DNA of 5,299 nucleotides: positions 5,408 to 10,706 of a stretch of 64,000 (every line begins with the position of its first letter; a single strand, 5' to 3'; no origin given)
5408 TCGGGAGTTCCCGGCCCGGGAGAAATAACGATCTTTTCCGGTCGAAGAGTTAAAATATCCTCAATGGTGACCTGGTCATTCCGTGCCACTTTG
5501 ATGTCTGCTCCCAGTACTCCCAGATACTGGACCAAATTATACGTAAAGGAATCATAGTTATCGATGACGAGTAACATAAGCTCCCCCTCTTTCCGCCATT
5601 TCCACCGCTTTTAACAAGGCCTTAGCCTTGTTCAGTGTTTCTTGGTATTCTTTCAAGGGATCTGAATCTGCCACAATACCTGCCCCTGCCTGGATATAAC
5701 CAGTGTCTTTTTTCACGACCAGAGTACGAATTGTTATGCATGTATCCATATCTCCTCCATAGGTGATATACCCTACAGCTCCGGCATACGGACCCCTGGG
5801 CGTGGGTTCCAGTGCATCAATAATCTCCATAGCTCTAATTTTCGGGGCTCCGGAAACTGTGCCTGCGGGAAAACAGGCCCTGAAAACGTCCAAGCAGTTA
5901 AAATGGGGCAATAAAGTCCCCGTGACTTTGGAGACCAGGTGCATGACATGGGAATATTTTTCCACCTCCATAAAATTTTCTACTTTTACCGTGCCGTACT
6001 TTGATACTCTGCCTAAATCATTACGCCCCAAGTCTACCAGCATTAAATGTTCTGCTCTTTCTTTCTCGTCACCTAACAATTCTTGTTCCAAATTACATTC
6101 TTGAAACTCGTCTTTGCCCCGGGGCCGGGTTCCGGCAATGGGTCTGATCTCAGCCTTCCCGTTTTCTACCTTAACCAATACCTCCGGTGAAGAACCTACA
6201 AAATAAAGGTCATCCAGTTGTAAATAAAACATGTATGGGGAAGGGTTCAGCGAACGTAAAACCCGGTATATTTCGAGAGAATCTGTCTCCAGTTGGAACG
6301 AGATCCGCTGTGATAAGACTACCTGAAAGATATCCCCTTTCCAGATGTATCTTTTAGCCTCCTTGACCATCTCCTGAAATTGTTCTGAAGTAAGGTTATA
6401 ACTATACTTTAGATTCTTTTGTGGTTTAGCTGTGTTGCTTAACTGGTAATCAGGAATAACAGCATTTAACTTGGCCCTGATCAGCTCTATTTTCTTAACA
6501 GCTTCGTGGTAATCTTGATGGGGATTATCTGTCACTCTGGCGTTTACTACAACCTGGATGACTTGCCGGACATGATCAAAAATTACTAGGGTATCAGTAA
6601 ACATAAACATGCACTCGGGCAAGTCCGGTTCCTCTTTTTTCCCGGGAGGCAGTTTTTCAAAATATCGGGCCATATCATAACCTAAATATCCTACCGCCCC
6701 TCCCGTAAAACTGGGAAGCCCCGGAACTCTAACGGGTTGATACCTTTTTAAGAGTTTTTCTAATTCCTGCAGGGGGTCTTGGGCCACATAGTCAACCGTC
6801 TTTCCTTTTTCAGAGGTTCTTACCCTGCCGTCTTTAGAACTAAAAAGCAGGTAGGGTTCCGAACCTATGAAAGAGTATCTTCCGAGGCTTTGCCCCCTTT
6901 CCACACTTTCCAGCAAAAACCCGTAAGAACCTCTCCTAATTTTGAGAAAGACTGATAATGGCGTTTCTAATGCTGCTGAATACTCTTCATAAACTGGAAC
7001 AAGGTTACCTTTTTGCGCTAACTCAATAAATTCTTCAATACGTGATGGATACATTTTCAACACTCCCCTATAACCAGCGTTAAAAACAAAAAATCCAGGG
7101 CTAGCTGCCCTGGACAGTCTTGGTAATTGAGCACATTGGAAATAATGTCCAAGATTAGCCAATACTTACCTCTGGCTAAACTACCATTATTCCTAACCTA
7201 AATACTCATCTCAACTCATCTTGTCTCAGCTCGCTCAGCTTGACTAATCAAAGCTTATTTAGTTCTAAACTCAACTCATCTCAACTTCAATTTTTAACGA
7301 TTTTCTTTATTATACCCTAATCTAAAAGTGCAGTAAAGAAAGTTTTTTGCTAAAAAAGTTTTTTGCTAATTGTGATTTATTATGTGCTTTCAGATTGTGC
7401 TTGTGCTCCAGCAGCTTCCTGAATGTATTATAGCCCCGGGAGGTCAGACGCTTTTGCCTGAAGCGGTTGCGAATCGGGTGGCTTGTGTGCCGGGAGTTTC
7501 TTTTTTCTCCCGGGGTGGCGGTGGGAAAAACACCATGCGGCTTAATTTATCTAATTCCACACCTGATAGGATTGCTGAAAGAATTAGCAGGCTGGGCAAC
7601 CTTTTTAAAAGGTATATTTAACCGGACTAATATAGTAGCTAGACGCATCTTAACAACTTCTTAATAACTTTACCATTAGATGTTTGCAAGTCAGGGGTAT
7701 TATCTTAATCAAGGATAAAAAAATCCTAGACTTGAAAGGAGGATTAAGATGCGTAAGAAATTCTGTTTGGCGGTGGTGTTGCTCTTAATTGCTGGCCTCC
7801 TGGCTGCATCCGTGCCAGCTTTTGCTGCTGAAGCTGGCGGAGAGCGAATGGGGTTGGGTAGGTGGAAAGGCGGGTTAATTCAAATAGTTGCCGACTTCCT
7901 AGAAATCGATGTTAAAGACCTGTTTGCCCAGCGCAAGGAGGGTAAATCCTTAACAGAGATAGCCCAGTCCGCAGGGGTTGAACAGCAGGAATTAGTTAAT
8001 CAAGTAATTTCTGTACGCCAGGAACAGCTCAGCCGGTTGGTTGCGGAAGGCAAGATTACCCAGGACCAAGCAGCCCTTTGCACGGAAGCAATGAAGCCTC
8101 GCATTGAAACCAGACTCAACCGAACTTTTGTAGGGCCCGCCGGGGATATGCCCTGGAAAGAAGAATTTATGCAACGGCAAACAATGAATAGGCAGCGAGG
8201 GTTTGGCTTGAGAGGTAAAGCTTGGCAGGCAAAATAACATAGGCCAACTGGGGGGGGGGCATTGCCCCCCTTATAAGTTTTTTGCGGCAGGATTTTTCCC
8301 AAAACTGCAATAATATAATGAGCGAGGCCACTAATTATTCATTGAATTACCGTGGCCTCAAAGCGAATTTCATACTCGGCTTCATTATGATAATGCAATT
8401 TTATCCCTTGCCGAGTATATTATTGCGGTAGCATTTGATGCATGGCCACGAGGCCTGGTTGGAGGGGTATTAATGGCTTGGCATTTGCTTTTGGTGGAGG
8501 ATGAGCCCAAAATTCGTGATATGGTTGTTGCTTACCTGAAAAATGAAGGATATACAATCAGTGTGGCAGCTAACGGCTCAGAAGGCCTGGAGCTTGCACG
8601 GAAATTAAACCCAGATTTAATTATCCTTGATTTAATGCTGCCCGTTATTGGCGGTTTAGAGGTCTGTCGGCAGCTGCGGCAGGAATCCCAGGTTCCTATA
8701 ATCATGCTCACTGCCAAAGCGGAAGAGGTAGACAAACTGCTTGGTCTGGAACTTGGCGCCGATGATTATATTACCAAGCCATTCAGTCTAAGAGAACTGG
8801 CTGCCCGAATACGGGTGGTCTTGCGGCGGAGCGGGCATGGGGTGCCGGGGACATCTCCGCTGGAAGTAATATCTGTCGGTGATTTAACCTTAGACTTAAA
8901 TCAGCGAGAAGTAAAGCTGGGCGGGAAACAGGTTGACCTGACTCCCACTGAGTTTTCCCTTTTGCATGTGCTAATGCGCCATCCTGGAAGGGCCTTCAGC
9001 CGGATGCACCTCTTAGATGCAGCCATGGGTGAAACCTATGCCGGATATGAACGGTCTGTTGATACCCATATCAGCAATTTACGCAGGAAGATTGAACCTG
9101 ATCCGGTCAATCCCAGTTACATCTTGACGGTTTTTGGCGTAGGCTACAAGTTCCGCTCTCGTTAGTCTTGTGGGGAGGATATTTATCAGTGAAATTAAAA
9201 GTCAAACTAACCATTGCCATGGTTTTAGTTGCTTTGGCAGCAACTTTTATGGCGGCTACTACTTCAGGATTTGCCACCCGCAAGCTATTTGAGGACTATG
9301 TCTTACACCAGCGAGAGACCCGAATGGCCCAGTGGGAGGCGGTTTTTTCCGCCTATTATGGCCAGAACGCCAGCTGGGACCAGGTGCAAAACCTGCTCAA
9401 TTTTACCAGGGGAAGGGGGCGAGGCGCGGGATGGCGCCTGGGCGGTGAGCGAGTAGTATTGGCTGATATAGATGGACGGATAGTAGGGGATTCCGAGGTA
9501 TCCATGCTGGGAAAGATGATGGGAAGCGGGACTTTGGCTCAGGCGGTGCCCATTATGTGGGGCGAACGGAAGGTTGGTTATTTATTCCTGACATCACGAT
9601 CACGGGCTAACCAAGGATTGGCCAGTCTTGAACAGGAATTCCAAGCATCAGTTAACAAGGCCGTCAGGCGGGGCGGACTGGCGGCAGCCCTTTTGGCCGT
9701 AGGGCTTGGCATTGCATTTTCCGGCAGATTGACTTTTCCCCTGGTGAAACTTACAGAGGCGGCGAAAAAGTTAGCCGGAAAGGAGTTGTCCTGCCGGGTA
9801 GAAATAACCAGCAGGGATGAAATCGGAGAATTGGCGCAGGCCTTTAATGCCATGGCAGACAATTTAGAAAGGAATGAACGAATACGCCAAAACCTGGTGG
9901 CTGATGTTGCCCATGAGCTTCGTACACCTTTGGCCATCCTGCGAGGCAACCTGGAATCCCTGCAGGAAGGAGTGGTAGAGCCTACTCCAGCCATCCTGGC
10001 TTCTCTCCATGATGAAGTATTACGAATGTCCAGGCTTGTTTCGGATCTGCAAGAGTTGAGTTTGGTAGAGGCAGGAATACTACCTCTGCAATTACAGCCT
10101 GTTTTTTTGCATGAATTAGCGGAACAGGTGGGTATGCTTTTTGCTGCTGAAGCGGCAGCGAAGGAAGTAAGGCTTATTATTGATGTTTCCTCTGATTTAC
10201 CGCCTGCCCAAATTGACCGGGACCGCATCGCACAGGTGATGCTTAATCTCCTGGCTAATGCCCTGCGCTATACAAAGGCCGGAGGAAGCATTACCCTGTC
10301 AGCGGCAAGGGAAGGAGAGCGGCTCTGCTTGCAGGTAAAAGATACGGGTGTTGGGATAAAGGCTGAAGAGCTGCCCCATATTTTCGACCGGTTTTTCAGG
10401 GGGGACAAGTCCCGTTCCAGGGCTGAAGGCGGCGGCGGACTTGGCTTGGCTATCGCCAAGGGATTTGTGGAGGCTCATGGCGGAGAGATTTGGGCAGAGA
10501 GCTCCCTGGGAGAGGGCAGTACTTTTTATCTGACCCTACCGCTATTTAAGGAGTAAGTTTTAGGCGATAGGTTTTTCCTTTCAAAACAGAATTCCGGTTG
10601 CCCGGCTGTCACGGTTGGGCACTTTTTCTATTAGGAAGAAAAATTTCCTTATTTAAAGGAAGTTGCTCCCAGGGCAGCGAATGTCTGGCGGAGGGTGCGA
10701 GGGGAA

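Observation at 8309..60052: Dispersed modular hairpin-repeat family (MITE/PATE-like), seven loci in 64 kb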

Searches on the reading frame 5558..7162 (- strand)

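Call 35: search_protein_families(library=pfam, max_evalue=0.00001, proteins=[window:5558-7162:-])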
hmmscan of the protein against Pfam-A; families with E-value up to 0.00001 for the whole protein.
window:5558-7162:- (534 aa): 2 families
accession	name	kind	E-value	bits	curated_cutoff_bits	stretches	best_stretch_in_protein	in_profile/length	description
PF00425.24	Chorismate_bind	-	5.3e-97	324.8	27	1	259-512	2-257/257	chorismate binding enzyme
PF04715.19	Anth_synt_I_N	-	7.5e-41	140.1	23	1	66-201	3-137/140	Anthranilate synthase component I, N terminal region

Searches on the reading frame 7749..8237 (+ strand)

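Call 15: search_protein_families(library=pfam, proteins=[window:7749-8237:+])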
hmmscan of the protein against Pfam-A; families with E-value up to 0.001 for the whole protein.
window:7749-8237:+ (162 aa): 1 family
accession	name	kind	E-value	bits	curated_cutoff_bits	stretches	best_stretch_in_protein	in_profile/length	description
PF10925.13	DUF2680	-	0.00073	20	25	0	81-122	11-52/57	Protein of unknown function (DUF2680)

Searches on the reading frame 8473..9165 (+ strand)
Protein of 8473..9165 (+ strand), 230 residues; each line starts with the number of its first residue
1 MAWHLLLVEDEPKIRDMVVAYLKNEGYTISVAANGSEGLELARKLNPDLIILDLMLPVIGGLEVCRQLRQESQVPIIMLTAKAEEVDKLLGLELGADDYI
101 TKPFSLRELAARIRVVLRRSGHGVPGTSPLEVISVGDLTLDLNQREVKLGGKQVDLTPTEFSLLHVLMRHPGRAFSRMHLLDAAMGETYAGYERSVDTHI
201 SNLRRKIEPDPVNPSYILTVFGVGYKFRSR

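Call 15: search_protein_families(library=pfam, proteins=[window:8473-9165:+])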
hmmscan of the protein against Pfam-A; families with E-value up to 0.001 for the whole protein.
window:8473-9165:+ (230 aa): 2 families
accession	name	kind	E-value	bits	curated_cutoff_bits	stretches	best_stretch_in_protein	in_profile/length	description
PF00072.30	Response_reg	-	1e-31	109.8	30.2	1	6-114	2-111/111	Response regulator receiver domain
PF00486.34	Trans_reg_C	-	1.2e-26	93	26.2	1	151-227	1-77/77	Transcriptional regulatory protein, C terminal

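Call 17: find_encoding_contigs(protein=window:8473-9165:+, flank=10000, max_places=10)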
Protein window:8473-9165:+ (230 aa): no gene with exactly this product is on record in the collection.

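Call 69: find_homologous_proteins(query=window:8473-9165:+, max_evalue=1e-60)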
Query window:8473-9165:+ (230 aa): 4562 proteins with E <= 1e-60 among 8000 candidates; the best 120 are listed.
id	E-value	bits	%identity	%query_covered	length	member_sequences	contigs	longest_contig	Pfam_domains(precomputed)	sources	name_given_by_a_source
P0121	7.3e-146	501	100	100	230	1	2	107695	PF00486.35,PF00072.31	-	-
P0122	8.4e-106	370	74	100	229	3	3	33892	PF00486.35,PF00072.31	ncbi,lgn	-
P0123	4.2e-105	368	76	99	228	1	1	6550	PF00486.35,PF00072.31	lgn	-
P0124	2.5e-99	349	77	93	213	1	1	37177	PF00486.35,PF00072.31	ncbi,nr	ncbi:hypothetical protein SY88_11310 [Clostridiales bacterium PH28_bin88]|nr:hypothetical protein SY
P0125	2.0e-90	320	66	98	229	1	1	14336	PF00486.35,PF00072.31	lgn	-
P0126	3.7e-90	319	51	80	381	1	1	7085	PF00486.35,PF23198.2,PF00072.31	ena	-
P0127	5.1e-89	316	64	100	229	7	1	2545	PF00486.35,PF00072.31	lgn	-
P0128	1.4e-87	311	65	98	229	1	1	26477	PF00486.35,PF00072.31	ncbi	ncbi:response regulator transcription factor [Moorellaceae bacterium AZ2]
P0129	2.6e-87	310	64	98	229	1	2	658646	PF00486.35,PF00072.31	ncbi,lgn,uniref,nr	ncbi:MAG: response regulator transcription factor [Thermoanaerobacteraceae bacterium]|uniref:respons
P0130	3.8e-87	310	64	98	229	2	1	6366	PF00486.35,PF00072.31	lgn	-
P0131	6.0e-87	309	66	97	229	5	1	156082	PF00486.35,PF00072.31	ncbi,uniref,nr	ncbi:response regulator transcription factor [Neomoorella mulderi]|uniref:Stage 0 sporulation protei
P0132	9.2e-87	308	65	97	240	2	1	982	PF00486.35,PF00072.31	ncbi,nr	ncbi:MAG: response regulator transcription factor [Moorella sp. (in: Bacteria)]|nr:response regulato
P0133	9.8e-87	308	65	97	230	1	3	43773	PF00486.35,PF00072.31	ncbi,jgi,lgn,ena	-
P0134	1.1e-86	308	64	97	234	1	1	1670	PF00486.35,PF00072.31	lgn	-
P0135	7.0e-86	305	65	97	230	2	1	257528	PF00486.35,PF00072.31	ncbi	ncbi:response regulator transcription factor [Moorella naiadis]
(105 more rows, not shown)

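Call 70: find_encoding_contigs(protein=P0121, flank=10000, max_places=10)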
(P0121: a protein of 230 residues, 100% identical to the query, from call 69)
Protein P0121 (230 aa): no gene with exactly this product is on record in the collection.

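Call 71: find_encoding_contigs(protein=P0122, flank=10000, max_places=5)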
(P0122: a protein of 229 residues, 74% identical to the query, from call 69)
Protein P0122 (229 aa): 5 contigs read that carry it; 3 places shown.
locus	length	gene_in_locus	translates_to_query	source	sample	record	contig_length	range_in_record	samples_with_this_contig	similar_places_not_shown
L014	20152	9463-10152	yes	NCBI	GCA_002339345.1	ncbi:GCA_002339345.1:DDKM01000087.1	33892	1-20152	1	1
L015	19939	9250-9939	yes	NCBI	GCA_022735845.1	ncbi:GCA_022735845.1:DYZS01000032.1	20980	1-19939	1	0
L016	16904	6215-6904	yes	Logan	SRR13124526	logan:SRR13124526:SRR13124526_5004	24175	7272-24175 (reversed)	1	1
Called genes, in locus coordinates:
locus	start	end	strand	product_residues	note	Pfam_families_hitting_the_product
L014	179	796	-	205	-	PF04367:DUF502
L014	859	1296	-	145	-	PF00383:dCMP_cyt_deam_1, PF14437:MafB19-deam, PF14439:Bd3614-deam (faint)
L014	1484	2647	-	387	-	PF12704:MacB_PCD, PF02687:FtsX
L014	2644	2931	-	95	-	-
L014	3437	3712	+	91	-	-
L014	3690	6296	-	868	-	PF25919:BSH_CusB, PF25973:BSH_CzcB (weak), PF25917:BSH_RND (weak), PF25973:BSH_CzcB (weak), PF25917:BSH_RND (weak), PF25917:BSH_RND, PF25973:BSH_CzcB, PF25990:Beta-barrel_YknX, +17 more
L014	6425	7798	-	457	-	PF00672:HAMP, PF00512:HisKA, PF02518:HATPase_c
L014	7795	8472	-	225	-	PF00072:Response_reg, PF00486:Trans_reg_C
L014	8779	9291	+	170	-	-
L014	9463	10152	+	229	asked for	PF00072:Response_reg, PF00486:Trans_reg_C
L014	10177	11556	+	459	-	PF13581:HATPase_c_2 (faint), PF00672:HAMP, PF00512:HisKA, PF02518:HATPase_c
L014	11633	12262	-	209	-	PF14681:UPRTase, PF00156:Pribosyltran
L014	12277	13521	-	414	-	PF00464:SHMT, PF00155:Aminotran_1_2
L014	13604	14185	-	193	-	PF04260:DUF436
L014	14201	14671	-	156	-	PF02502:LacAB_rpiB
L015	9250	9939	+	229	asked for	PF00072:Response_reg, PF00486:Trans_reg_C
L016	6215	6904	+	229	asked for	PF00072:Response_reg, PF00486:Trans_reg_C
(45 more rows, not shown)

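Call 104: find_encoding_contigs(protein=P0123, flank=10000, max_places=3)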
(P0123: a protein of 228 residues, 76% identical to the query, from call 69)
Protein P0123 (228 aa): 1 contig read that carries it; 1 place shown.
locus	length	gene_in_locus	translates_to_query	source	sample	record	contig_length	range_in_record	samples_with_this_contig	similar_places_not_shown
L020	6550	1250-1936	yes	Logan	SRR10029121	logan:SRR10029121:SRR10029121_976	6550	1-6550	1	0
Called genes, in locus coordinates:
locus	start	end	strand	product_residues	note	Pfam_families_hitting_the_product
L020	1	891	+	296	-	?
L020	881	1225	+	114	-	-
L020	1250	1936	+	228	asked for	PF00072:Response_reg, PF00486:Trans_reg_C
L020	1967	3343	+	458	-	PF13581:HATPase_c_2 (faint), PF00672:HAMP, PF00512:HisKA, PF02518:HATPase_c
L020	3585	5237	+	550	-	PF01590:GAF, PF13185:GAF_2, PF13492:GAF_3, PF07730:HisKA_3, PF02518:HATPase_c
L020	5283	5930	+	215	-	PF00072:Response_reg, PF00196:GerE, PF04545:Sigma70_r4 (faint), PF08281:Sigma70_r4_2 (weak)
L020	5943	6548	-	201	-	?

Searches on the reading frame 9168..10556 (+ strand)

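Call 35: search_protein_families(library=pfam, max_evalue=0.00001, proteins=[window:9168-10556:+])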
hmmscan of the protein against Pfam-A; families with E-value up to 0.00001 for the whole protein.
window:9168-10556:+ (462 aa): 3 families
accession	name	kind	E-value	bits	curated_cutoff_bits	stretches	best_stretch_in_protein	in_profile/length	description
PF02518.31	HATPase_c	-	2.7e-31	108.7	26.4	1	350-459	2-109/111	Histidine kinase-, DNA gyrase B-, and HSP90-like ATPase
PF00672.30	HAMP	-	1.9e-15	57.3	25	1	185-234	3-52/53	HAMP domain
PF00512.31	HisKA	-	4.7e-15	55.8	26.9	1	240-303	2-66/66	His Kinase A (phospho-acceptor) domain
